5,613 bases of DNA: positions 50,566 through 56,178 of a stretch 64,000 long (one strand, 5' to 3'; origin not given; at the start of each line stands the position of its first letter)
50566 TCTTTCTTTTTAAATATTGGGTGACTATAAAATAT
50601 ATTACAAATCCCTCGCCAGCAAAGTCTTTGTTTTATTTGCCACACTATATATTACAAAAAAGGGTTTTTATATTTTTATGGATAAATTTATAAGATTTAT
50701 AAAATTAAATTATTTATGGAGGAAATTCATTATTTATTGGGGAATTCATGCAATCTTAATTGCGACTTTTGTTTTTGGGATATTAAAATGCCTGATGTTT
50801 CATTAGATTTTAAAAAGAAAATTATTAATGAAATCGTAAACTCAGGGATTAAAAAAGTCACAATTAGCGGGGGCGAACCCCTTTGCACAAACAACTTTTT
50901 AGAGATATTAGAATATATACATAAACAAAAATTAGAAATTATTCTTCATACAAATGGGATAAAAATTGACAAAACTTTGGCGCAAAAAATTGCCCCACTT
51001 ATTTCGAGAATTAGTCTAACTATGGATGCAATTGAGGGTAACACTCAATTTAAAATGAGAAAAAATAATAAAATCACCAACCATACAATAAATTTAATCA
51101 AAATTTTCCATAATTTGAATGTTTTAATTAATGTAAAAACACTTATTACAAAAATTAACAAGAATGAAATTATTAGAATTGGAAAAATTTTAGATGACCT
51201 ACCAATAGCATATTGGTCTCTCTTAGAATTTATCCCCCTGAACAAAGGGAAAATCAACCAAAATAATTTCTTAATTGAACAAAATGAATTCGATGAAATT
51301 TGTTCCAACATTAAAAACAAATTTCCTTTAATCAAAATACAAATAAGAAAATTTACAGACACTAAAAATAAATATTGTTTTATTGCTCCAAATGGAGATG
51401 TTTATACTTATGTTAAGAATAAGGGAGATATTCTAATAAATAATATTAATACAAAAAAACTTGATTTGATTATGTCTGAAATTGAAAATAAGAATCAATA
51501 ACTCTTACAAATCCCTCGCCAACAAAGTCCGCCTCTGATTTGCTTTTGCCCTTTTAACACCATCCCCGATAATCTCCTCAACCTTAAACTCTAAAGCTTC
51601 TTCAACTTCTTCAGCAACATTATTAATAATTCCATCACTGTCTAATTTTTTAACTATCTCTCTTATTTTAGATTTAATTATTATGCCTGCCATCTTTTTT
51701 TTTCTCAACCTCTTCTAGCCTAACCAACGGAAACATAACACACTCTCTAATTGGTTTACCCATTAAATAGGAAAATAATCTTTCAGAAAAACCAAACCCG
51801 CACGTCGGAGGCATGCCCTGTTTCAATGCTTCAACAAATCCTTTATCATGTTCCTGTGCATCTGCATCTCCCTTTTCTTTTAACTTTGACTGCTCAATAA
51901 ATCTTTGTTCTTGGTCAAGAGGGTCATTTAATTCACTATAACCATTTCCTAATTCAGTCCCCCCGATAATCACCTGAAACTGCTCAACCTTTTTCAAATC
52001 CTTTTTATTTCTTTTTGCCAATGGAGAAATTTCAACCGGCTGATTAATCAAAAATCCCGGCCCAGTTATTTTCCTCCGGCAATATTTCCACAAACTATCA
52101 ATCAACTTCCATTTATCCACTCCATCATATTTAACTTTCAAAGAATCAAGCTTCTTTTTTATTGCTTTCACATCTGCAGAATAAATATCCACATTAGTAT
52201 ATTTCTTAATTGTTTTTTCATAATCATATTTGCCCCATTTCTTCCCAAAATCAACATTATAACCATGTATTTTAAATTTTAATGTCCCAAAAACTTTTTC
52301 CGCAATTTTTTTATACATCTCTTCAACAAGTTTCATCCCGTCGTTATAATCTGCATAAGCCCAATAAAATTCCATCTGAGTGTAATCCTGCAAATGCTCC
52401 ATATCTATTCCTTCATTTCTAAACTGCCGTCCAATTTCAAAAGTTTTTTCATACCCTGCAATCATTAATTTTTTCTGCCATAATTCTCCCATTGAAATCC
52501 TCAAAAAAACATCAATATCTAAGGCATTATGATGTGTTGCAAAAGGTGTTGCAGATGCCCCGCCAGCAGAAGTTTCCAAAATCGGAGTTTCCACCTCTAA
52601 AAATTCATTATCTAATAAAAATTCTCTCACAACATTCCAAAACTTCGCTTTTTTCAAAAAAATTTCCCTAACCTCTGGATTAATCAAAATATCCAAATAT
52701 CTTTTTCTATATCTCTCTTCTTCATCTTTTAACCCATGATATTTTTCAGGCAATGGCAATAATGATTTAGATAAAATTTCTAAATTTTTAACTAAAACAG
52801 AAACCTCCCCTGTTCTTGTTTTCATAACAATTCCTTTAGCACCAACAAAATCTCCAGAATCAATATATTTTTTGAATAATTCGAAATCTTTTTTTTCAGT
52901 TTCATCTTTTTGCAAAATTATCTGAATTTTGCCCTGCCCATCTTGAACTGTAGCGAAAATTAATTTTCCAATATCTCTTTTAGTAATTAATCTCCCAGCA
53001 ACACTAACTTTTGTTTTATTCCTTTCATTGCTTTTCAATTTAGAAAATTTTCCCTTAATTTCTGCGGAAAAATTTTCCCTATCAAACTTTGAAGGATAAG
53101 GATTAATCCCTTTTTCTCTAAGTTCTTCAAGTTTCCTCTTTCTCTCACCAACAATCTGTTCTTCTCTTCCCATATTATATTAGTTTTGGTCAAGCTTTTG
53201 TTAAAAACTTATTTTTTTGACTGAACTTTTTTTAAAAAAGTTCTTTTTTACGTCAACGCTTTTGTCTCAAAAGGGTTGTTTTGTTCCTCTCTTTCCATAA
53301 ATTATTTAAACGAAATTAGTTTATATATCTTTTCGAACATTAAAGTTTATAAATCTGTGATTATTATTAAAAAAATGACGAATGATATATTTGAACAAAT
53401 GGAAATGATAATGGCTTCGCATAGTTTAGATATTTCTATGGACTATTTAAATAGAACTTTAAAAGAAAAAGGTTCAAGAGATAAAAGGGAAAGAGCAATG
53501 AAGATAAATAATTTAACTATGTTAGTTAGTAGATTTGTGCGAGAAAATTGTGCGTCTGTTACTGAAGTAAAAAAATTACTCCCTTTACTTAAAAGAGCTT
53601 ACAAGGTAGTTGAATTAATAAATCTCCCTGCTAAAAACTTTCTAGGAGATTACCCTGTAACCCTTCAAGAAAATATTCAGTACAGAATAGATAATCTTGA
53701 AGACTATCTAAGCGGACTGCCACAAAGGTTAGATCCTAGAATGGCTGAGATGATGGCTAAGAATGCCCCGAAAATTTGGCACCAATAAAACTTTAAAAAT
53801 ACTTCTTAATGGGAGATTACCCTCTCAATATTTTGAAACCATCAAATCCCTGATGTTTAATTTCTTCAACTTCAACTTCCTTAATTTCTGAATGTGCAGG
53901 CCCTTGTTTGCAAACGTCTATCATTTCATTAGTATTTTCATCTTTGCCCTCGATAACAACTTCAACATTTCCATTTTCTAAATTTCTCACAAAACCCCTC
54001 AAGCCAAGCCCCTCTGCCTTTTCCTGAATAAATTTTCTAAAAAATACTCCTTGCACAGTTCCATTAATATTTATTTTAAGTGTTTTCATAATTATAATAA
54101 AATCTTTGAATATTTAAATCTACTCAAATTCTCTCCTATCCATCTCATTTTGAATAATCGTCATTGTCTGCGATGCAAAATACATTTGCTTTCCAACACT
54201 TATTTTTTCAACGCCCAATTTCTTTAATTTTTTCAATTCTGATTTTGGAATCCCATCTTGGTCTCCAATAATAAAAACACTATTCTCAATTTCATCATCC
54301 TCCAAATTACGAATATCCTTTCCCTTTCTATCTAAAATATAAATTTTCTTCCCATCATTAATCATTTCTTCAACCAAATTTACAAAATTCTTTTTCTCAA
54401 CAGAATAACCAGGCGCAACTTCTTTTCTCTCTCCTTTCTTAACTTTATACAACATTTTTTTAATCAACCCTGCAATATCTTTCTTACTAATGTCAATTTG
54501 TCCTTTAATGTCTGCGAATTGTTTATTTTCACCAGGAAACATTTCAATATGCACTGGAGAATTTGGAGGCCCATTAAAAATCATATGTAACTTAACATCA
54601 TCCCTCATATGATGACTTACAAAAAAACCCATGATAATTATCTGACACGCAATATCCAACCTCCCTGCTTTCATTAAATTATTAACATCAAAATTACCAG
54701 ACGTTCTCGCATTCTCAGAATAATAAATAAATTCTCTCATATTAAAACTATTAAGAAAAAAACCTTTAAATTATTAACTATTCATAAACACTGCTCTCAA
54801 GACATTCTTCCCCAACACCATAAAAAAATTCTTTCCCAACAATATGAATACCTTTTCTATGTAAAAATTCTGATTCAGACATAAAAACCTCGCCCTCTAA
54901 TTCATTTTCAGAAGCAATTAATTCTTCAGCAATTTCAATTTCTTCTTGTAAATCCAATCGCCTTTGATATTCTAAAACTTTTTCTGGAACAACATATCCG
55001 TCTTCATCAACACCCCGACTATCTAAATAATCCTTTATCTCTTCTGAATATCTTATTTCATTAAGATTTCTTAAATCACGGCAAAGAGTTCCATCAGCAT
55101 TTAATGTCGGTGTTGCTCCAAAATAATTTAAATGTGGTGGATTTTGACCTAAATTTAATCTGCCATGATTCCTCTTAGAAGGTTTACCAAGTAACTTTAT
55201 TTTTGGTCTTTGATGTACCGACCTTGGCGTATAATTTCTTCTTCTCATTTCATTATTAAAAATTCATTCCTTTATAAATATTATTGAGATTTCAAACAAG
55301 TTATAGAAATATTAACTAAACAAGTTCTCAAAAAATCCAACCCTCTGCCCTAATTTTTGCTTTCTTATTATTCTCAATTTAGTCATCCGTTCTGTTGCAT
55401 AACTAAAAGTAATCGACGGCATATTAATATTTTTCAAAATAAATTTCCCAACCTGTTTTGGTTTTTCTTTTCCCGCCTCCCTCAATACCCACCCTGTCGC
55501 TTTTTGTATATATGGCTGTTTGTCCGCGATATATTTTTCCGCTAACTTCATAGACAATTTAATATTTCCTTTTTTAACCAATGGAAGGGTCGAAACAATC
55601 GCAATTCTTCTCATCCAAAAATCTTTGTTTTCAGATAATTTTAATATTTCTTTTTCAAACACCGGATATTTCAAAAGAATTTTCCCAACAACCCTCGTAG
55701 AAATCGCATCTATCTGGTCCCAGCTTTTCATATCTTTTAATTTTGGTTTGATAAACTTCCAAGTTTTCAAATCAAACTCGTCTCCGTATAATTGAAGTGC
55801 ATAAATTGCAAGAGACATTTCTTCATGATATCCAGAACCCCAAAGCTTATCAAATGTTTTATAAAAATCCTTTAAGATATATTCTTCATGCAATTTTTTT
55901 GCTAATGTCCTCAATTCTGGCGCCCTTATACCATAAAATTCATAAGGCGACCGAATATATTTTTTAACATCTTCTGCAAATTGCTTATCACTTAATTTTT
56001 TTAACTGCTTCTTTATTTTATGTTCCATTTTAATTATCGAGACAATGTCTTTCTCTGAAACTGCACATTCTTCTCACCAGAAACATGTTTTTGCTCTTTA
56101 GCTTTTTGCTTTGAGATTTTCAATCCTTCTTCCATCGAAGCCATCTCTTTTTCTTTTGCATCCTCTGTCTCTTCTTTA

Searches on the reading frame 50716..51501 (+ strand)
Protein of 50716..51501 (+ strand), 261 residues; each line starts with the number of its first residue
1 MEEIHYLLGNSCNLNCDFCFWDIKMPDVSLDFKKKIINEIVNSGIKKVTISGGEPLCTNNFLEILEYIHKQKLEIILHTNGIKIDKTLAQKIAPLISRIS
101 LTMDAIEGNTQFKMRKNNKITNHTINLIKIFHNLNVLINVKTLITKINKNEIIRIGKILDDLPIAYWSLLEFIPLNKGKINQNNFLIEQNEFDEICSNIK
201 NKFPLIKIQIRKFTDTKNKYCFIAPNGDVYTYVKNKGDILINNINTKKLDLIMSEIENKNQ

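Call 44: search_protein_families(library=pfam, proteins=[window:50716-51501:+], max_evalue=0.001)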
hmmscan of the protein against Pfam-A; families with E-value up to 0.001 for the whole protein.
window:50716-51501:+ (261 aa): 2 families
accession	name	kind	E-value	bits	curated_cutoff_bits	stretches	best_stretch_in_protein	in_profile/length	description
PF04055.27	Radical_SAM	-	1.1e-15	58.7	29.5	1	8-151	3-155/166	Radical SAM superfamily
PF13353.11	Fer4_12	-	4.1e-09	37.3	22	1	9-105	12-115/137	4Fe-4S single cluster domain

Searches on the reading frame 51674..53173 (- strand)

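Call 20: search_protein_families(library=pfam, proteins=[window:51674-53173:-], max_evalue=0.001)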
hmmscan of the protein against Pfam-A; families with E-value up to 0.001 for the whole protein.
window:51674-53173:- (499 aa): 3 families
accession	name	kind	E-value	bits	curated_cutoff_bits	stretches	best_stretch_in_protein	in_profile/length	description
PF00152.25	tRNA-synt_2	-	6.5e-71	239.4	25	1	150-483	1-306/308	tRNA synthetases class II (D, K and N)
PF01336.31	tRNA_anti-codon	-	2.5e-15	56.6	27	1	56-134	1-75/75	OB-fold nucleic acid binding domain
PF01409.25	tRNA-synt_2d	-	1.2e-05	25.4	19.8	1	221-301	80-161/246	tRNA synthetases class II core domain (F)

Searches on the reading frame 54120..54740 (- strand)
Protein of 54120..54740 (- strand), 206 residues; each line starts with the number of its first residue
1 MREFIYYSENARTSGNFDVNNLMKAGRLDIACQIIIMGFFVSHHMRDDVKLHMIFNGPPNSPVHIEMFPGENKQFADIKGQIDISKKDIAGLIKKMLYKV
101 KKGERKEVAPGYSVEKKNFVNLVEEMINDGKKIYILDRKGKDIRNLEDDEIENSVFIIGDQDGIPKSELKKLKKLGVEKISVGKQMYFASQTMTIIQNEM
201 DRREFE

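Call 44: search_protein_families(library=pfam, proteins=[window:54120-54740:-], max_evalue=0.001)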
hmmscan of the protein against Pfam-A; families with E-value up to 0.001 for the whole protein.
window:54120-54740:- (206 aa): 1 family
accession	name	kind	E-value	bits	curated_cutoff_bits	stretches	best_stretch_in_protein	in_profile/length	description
PF04013.17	Methyltrn_RNA_2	-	6.2e-43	147.3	25.5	1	1-205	1-198/198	Putative SAM-dependent RNA methyltransferase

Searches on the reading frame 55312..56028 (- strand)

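Call 44: search_protein_families(library=pfam, proteins=[window:55312-56028:-], max_evalue=0.001)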
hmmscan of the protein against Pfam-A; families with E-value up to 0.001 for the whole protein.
window:55312-56028:- (238 aa): 1 family
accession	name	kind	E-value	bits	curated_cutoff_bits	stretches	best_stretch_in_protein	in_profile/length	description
PF08713.17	DNA_alkylation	-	6.3e-52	176.8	21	1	5-215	1-213/213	DNA alkylation repair enzyme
